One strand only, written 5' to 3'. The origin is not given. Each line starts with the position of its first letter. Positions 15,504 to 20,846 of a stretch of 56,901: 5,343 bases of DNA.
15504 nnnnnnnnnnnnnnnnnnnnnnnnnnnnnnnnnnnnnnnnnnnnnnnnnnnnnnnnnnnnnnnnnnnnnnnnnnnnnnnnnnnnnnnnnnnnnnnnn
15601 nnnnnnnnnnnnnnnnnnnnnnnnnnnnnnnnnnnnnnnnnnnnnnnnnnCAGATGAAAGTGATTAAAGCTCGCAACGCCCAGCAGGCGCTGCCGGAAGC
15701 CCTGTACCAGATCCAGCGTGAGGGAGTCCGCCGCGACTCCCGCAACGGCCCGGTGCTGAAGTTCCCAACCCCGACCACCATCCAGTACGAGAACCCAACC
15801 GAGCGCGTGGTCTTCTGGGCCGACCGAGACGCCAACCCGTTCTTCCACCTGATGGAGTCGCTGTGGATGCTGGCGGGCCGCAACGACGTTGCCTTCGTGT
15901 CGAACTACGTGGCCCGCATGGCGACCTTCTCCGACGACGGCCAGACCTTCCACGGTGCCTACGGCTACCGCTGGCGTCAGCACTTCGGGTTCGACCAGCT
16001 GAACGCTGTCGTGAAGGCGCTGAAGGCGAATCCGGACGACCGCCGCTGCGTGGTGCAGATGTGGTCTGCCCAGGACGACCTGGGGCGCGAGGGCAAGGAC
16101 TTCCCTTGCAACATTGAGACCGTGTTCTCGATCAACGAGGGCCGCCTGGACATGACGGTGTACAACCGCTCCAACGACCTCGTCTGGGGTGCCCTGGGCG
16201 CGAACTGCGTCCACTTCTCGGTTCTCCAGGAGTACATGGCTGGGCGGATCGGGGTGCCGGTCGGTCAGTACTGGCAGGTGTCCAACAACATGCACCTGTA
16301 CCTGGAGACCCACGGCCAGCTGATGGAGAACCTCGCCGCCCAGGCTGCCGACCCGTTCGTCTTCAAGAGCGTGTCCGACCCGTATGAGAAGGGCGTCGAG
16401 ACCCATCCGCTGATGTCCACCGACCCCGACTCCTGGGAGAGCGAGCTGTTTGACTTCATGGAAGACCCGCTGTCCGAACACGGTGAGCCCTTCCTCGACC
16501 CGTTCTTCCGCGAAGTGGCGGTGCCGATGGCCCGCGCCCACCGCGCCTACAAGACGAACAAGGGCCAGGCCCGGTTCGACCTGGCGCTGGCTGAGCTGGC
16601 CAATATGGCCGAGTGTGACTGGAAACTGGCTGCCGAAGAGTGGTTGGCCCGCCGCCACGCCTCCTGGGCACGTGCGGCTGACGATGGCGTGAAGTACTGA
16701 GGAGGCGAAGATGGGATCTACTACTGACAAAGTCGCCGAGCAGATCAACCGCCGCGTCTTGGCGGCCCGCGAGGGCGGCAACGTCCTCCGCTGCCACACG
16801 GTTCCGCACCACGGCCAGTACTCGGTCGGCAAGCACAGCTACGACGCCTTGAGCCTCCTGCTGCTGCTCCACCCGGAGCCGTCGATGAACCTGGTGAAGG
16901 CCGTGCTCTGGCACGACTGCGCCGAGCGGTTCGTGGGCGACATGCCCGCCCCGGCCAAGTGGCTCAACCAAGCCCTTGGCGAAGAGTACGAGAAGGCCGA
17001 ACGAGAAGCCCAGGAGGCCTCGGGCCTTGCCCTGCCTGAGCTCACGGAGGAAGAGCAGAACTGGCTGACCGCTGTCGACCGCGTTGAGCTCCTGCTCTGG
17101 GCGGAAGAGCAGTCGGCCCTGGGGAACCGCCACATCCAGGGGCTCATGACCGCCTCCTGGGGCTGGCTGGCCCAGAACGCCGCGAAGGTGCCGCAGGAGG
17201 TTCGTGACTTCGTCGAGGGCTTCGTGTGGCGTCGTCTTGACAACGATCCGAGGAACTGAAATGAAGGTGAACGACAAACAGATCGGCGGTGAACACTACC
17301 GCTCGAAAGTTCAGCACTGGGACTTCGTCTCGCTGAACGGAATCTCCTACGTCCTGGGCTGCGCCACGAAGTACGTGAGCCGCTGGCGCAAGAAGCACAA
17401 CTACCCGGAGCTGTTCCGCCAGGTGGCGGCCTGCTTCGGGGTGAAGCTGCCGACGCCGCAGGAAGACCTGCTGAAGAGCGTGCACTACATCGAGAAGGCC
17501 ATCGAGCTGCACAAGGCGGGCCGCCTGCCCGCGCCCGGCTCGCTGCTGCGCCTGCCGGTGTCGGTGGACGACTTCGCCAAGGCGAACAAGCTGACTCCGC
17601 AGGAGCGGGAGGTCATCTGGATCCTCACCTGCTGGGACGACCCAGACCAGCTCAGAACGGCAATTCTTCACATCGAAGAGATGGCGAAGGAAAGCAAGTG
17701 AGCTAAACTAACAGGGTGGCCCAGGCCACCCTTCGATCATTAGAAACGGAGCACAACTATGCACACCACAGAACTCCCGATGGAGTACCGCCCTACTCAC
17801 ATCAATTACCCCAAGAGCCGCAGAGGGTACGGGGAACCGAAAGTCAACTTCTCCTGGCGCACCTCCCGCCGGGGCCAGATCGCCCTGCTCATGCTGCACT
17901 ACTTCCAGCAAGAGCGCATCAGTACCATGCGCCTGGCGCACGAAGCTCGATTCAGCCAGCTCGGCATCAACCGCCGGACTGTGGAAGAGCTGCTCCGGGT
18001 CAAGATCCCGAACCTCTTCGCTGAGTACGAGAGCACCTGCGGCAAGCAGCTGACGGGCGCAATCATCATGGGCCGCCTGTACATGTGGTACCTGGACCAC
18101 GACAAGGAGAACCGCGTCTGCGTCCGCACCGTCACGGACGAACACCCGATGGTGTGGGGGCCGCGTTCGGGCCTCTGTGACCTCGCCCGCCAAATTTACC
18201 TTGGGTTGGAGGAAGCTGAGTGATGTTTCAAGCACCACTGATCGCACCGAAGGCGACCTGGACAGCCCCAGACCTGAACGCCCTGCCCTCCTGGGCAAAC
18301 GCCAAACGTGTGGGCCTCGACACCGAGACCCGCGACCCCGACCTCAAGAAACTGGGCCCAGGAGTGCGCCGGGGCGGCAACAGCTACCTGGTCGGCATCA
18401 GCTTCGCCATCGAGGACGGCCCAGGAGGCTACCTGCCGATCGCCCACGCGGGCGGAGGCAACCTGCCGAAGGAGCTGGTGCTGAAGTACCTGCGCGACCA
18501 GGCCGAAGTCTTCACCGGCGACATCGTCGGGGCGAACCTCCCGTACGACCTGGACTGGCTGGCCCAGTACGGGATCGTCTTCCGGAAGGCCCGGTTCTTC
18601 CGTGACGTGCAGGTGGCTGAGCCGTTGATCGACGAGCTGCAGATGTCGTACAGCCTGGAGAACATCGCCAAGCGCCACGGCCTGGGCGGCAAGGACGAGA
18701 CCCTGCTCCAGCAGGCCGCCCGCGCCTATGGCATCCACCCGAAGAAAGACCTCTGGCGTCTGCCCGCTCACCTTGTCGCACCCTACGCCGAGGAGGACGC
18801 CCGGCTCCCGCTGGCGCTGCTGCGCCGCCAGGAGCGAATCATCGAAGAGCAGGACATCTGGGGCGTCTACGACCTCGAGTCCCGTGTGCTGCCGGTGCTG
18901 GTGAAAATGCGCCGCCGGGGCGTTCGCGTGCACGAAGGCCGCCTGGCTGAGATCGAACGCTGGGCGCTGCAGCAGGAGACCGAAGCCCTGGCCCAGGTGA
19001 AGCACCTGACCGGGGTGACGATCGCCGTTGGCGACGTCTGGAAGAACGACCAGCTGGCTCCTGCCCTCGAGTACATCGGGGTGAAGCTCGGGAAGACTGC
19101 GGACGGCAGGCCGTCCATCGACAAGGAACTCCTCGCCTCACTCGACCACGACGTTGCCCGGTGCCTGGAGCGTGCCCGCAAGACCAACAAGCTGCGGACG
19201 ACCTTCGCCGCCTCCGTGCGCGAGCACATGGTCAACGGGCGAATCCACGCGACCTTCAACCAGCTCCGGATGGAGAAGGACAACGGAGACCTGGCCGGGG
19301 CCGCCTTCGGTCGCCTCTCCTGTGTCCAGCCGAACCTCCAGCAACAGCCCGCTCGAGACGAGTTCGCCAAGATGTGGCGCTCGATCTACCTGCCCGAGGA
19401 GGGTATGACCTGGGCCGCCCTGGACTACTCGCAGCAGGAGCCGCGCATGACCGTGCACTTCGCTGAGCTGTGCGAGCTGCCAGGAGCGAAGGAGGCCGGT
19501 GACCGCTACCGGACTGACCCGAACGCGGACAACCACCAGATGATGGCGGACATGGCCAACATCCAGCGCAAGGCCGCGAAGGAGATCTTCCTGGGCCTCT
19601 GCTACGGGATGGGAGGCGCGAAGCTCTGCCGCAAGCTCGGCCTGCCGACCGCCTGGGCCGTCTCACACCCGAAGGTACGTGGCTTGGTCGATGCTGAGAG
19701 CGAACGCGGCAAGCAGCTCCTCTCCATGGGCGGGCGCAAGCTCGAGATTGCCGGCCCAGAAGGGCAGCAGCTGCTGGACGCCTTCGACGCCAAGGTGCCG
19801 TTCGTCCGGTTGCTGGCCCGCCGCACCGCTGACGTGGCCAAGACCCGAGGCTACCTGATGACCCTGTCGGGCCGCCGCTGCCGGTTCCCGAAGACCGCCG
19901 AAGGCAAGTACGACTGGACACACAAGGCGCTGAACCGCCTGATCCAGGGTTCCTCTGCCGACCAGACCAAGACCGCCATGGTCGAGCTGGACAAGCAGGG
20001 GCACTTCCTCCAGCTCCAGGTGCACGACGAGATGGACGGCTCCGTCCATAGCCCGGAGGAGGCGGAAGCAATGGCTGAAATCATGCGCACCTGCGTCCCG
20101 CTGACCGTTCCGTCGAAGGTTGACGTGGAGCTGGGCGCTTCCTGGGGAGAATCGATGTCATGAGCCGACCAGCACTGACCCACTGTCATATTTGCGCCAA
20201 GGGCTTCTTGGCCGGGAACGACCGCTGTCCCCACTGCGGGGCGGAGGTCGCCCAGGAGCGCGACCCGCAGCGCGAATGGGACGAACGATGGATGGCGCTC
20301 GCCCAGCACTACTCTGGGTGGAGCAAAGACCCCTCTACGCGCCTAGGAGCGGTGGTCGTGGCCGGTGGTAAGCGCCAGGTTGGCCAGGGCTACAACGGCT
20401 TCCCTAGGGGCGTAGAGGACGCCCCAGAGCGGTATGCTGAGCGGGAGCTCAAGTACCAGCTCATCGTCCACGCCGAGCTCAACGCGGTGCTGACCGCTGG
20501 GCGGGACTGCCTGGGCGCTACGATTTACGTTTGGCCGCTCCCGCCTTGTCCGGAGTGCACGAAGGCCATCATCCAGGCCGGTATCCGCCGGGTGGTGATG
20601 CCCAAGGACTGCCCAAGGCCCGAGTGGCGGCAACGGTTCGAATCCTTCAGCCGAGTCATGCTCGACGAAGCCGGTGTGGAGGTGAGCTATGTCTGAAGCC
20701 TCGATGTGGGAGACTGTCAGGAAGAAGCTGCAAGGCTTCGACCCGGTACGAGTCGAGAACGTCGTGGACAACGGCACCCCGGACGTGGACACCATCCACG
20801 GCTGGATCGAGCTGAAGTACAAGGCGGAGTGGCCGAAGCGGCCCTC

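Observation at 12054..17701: Tightly coupled operon that looks like a thymidine hypermodification pathway ending in an N-acetylated aminomethyl-type side chain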

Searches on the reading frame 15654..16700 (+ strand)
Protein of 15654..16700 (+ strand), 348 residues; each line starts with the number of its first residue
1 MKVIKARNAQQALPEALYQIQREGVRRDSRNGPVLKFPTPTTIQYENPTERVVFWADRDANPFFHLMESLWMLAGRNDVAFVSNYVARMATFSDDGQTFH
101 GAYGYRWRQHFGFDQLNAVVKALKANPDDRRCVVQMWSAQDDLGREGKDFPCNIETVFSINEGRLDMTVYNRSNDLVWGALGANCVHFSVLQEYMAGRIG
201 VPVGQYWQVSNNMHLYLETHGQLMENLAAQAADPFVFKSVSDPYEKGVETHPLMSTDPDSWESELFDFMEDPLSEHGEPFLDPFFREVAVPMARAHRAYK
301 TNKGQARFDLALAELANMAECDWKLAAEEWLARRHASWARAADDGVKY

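Call 4: search_protein_families(library=pfam, proteins=[window:15654-16700:+], max_evalue=0.01)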
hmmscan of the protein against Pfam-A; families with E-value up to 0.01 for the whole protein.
window:15654-16700:+ (348 aa): 1 family
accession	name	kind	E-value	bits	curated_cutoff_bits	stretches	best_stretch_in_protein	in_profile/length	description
PF00303.24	Thymidylat_synt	-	5.9e-26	91.6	24.3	1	17-231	7-226/266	Thymidylate synthase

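Call 5: search_protein_families(library=phrogs, proteins=[window:15654-16700:+], max_evalue=0.001)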
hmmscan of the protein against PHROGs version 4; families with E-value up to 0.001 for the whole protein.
window:15654-16700:+ (348 aa): 4 families
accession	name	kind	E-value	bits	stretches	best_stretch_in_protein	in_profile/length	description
phrog_5131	-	DNA, RNA and nucleotide metabolism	2.4e-165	551.1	1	1-348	1-356/357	thymidylate synthase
phrog_3676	-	DNA, RNA and nucleotide metabolism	1.7e-49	169.9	1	14-225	18-236/351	thymidylate synthase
phrog_160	-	DNA, RNA and nucleotide metabolism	1.7e-36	126.8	1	2-230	25-267/335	thymidylate synthase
phrog_5682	-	DNA, RNA and nucleotide metabolism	1.5e-17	64.6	1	98-229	38-164/209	thymidylate synthase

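Call 28: search_solved_structures(query=window:15654-16700:+, max_evalue=0.001, show_alignments=1)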
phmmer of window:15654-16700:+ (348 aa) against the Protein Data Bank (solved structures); distinct sequences matched with E-value up to 0.001: 122 (the best 60 are shown).
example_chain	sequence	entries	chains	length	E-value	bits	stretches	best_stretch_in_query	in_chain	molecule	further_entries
5b6d_A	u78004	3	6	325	5.5e-23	84.6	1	45-217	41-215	CMP 5-hydroxymethylase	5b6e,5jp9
5jnh_A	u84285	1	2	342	5.9e-23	84.4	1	45-217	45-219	CMP 5-hydroxymethylase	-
3uwl_A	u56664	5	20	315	1.2e-14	57.2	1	99-231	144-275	Thymidylate synthase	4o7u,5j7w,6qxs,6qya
4h0r_A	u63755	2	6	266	1.6e-14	56.7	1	18-235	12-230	Thymidylate synthase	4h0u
6auj_A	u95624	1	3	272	1.7e-14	56.6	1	66-233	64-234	Thymidylate synthase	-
4fog_A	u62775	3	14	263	1.3e-13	53.8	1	67-221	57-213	Thymidylate synthase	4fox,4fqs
3qj7_A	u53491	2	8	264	1.3e-13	53.8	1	67-221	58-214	Thymidylate synthase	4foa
2tsc_A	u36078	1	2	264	3.4e-13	52.3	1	67-222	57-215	THYMIDYLATE SYNTHASE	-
1jg0_A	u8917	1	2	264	3.6e-13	52.3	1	67-222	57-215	thymidylate synthase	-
6cdz_A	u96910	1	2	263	3.7e-13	52.2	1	67-222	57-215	Thymidylate synthase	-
1an5_A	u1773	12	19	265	3.8e-13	52.2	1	67-222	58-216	THYMIDYLATE SYNTHASE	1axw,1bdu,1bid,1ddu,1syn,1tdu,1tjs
1aob_A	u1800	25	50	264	3.8e-13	52.2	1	67-222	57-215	THYMIDYLATE SYNTHASE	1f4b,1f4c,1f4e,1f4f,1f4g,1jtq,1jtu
2vet_A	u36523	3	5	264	3.8e-13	52.2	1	67-222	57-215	THYMIDYLATE SYNTHASE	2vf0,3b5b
1qqq_A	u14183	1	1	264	3.8e-13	52.2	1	67-222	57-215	THYMIDYLATE SYNTHASE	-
4dq1_A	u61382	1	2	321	4e-13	52.1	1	95-243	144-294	Thymidylate synthase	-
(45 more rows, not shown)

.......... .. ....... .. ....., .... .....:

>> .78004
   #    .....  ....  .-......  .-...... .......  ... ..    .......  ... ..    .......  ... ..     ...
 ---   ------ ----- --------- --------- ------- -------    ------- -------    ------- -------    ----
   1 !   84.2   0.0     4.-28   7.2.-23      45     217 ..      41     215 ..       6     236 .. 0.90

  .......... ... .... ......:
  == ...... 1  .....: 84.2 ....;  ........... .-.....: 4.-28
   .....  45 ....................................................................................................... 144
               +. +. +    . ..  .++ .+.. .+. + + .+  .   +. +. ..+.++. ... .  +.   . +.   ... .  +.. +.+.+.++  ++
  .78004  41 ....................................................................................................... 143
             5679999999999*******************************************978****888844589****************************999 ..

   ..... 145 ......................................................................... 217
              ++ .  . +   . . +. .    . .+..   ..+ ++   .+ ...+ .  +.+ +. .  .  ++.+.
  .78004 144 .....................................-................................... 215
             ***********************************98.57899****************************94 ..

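Call 47: search_protein_families(library=ncbifam, proteins=[window:15654-16700:+], max_evalue=0.001)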
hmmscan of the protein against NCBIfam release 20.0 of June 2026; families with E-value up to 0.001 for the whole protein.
window:15654-16700:+ (348 aa): 7 families
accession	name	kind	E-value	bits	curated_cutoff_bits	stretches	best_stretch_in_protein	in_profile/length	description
TIGR03283.1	thy_syn_methano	equivalog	4e-26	91.8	174.55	1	3-218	2-195/201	thymidylate synthase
NF002497.0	PRK01827.1-3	equivalog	1.3e-20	73.8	327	1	67-231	57-224/264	thymidylate synthase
NF002495.0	PRK01827.1-1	equivalog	5.1e-20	72.1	327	1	94-230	100-235/279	thymidylate synthase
NF002499.0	PRK01827.1-5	equivalog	3.1e-16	59.4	405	1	67-222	57-215/264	thymidylate synthase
TIGR03284.1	thym_sym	equivalog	1e-15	57.7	108.35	1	92-231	115-256/296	thymidylate synthase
NF002496.0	PRK01827.1-2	equivalog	2e-15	56.7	325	1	90-232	135-279/318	thymidylate synthase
NF002498.0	PRK01827.1-4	equivalog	4.3e-08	32.8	427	1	60-228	71-234/283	thymidylate synthase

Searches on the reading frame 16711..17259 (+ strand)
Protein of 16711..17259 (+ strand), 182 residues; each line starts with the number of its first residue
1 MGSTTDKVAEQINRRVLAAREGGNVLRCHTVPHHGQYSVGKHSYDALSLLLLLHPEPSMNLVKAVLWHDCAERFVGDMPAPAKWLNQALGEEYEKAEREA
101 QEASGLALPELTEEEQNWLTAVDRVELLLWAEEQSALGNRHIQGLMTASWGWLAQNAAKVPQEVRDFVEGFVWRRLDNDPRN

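Call 4: search_protein_families(library=pfam, proteins=[window:16711-17259:+], max_evalue=0.01)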
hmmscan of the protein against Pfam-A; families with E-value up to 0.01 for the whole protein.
window:16711-17259:+ (182 aa): 2 families
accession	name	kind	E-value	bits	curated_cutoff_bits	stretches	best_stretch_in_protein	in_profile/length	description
PF12917.13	YfbR-like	-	3.1e-09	37.2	25.9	1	60-115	56-111/182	5'-deoxynucleotidase YfbR-like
PF13023.12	HD_3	-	6.7e-05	23.3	22.5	1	32-102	16-87/165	HD domain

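Call 5: search_protein_families(library=phrogs, proteins=[window:16711-17259:+], max_evalue=0.001)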
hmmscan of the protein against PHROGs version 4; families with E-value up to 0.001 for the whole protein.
window:16711-17259:+ (182 aa): 5 families
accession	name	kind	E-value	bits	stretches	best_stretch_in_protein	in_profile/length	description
phrog_6047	-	unknown function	4.8e-74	249.4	1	9-181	2-185/186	-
phrog_38769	-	unknown function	2.8e-13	50.9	1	22-142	17-141/198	-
phrog_318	-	other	7.3e-08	33.4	1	35-141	139-230/296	deoxyribonucleoside 5' monophosphate phosphatase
phrog_7076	-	DNA, RNA and nucleotide metabolism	8.1e-08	33.2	1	25-136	15-140/188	dATP triphosphohydrolase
phrog_33710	-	unknown function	8.4e-08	32.5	1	15-137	165-289/340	-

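Call 29: search_solved_structures(query=window:16711-17259:+, max_evalue=1)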
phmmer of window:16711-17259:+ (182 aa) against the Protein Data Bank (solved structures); distinct sequences matched with E-value up to 1: 7.
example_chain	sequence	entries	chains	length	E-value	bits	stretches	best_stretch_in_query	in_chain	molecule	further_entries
2paq_A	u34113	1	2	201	5.9e-05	26.5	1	62-110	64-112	5'-deoxynucleotidase YfbR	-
2par_A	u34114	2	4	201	0.00041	23.7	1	62-110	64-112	5'-deoxynucleotidase YfbR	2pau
3mzo_A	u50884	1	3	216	0.033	17.5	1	23-98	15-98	Lin2634 protein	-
7ljl_A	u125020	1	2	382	0.19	15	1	82-179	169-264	Cyclic AMP-AMP-GMP synthase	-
7d4u_A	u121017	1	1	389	0.2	15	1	82-179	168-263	Cyclic AMP-AMP-GMP synthase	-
7d48_A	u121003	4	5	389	0.2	15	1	82-179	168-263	Cyclic AMP-AMP-GMP synthase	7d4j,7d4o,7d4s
7to3_C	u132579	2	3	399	0.21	14.9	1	82-179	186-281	Cyclic AMP-AMP-GMP synthase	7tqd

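Call 47: search_protein_families(library=ncbifam, proteins=[window:16711-17259:+], max_evalue=0.001)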
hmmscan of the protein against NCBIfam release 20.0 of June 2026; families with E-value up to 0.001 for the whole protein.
window:16711-17259:+ (182 aa): 1 family
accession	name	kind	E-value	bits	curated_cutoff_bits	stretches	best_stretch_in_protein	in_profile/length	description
NF003009.0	PRK03826.1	equivalog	2e-07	30.9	122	1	64-112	64-112/197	5'-deoxynucleotidase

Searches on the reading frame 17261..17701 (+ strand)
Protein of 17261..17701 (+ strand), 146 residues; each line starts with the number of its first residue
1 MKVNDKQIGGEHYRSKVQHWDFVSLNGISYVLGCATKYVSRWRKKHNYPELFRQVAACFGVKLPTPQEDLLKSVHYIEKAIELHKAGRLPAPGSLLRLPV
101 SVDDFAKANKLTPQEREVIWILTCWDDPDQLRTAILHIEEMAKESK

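Call 4: search_protein_families(library=pfam, proteins=[window:17261-17701:+], max_evalue=0.01)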
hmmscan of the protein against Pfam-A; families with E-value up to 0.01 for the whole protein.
window:17261-17701:+ (146 aa): 1 family
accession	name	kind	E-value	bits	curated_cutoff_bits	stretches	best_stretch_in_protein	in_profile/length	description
PF11753.13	DUF3310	-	0.00025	21.5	24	1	11-47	5-47/60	Protein of unknwon function (DUF3310)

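Call 5: search_protein_families(library=phrogs, proteins=[window:17261-17701:+], max_evalue=0.001)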
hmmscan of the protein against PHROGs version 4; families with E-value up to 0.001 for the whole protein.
window:17261-17701:+ (146 aa): 4 families
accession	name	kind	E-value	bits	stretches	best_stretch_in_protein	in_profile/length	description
phrog_5839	-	unknown function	3.5e-54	183.2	1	1-146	1-127/128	-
phrog_236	-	other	1.6e-09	38.9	1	1-85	235-306/431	nucleotide kinase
phrog_11324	-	other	3e-05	25.6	1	11-84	15-71/139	nucleotide kinase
phrog_32578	-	unknown function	0.00026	21.9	0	6-54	21-70/221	-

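Call 30: search_solved_structures(query=window:17261-17701:+, max_evalue=1)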
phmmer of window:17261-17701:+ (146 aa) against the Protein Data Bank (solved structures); distinct sequences matched with E-value up to 1: 1.
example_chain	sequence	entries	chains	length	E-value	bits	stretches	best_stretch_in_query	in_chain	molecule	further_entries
9qhc_A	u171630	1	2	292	0.072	16.4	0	67-84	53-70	Engineered tetratricopeptide repeat protein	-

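Call 47: search_protein_families(library=ncbifam, proteins=[window:17261-17701:+], max_evalue=0.001)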
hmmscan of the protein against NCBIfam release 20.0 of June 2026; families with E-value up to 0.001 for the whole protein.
window:17261-17701:+ (146 aa): 0 families

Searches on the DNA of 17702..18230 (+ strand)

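Call 57: search_dna_similar(query=window:17702-18230:+, collection=phages, mode=distant, max_rows=15)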
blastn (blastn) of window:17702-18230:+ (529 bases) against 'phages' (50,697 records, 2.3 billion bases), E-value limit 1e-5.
Records with a match: 9; places in all: 9; records where one place covers at least 80% of the query: 0.
Best place of each record, by identity: 95-99% 6; 90-95% 3.
By first word of the organism name: Pseudomonas 9.
By host as written in the record: Pseudomonas aeruginosa 8; Pseudomonas aeruginosa PA14 1.
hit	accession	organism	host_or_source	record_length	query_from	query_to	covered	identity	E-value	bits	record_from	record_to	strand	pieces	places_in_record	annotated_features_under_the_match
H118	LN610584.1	Pseudomonas phage vB_PaeS_PAO1_Ab19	Pseudomonas aeruginosa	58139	1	55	10%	98.2%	3e-17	96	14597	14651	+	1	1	record has no annotation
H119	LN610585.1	Pseudomonas phage vB_PaeS_PAO1_Ab20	Pseudomonas aeruginosa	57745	1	55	10%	98.2%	3e-17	96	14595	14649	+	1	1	record has no annotation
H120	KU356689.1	Pseudomonas phage ZC01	Pseudomonas aeruginosa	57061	1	55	10%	98.2%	3e-17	96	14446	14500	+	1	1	none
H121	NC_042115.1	Pseudomonas phage vB_PaeS_PAO1_Ab19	Pseudomonas aeruginosa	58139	1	55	10%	98.2%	3e-17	96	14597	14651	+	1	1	hypothetical protein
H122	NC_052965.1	Pseudomonas phage ZC01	Pseudomonas aeruginosa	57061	1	55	10%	98.2%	3e-17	96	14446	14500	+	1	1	none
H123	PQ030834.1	Pseudomonas phage phiW8-1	Pseudomonas aeruginosa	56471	1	55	10%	98.2%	3e-17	96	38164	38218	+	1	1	record has no annotation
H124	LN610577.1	Pseudomonas phage vB_PaeS_PAO1_Ab18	Pseudomonas aeruginosa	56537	1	55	10%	94.5%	1e-14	87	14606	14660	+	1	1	none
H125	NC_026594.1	Pseudomonas phage vB_PaeS_PAO1_Ab18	Pseudomonas aeruginosa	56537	1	55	10%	94.5%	1e-14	87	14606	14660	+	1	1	none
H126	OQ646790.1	Pseudomonas phage PA_LZ03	Pseudomonas aeruginosa PA14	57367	1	55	10%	94.5%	1e-14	87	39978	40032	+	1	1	none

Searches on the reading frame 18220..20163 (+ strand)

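Call 20: search_protein_families(library=pfam, proteins=[window:18220-20163:+], max_evalue=0.001)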
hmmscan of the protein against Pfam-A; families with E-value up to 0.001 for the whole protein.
window:18220-20163:+ (647 aa): 2 families
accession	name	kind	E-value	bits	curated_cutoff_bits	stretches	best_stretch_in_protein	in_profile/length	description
PF00476.26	DNA_pol_A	-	5.9e-50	170.7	34.3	2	285-479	45-236/381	DNA polymerase family A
PF01612.26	DNA_pol_A_exo1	-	0.00076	19.8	23.6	0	26-198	18-162/173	3'-5' exonuclease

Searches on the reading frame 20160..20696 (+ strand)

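Call 20: search_protein_families(library=pfam, proteins=[window:20160-20696:+], max_evalue=0.001)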
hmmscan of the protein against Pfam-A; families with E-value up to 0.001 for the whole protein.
window:20160-20696:+ (178 aa): 2 families
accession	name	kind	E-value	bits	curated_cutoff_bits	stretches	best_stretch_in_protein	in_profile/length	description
PF00383.29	dCMP_cyt_deam_1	-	3.3e-20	72.3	25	1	39-147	2-100/102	Cytidine and deoxycytidylate deaminase zinc-binding region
PF14437.12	MafB19-deam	-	3.5e-11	43.6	27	1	48-147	11-99/142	MafB19-like deaminase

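Call 47: search_protein_families(library=ncbifam, proteins=[window:20160-20696:+], max_evalue=0.001)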
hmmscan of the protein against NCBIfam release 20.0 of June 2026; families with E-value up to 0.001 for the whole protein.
window:20160-20696:+ (178 aa): 4 families
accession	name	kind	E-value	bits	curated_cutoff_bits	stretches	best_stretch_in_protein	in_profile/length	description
TIGR02571.1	ComEB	equivalog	4.8e-11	42.8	219.45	1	39-152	4-119/151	ComE operon protein 2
NF041025.1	antiphage_deaminase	equivalog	1.6e-10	40.5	400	1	98-146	333-384/437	anti-phage dCTP deaminase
TIGR00326.1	eubact_ribD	equivalog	9.9e-08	31.6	156.35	1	103-152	43-97/343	bifunctional diaminohydroxyphosphoribosylaminopyrimidine deaminase/5-amino-6-(5-phosphoribosylamino)uracil reductase RibD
NF008052.0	PRK10786.1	equivalog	6.5e-07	28.4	500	1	103-176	49-123/367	bifunctional diaminohydroxyphosphoribosylaminopyrimidine deaminase/5-amino-6-(5-phosphoribosylamino)uracil reductase RibD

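Call 56: search_protein_families(library=phrogs, proteins=[window:20160-20696:+], max_evalue=0.001)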
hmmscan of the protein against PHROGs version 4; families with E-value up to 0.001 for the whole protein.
window:20160-20696:+ (178 aa): 6 families
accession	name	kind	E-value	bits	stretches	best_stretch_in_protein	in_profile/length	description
phrog_174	-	DNA, RNA and nucleotide metabolism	4.1e-53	182.4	1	1-177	70-246/384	dCMP deaminase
phrog_2369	-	DNA, RNA and nucleotide metabolism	3.1e-14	54.5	1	38-155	3-131/195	dCMP deaminase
phrog_18355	-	DNA, RNA and nucleotide metabolism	9.2e-14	52.3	1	103-150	3-50/52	deoxycytidinylate deaminase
phrog_20806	-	DNA, RNA and nucleotide metabolism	1.4e-08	35.9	1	102-150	16-64/97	deoxycytidinylate deaminase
phrog_20648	-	DNA, RNA and nucleotide metabolism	1.1e-07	32.4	1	50-147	16-117/311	dCMP deaminase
phrog_9198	-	unknown function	0.00019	21.3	1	98-147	381-433/531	-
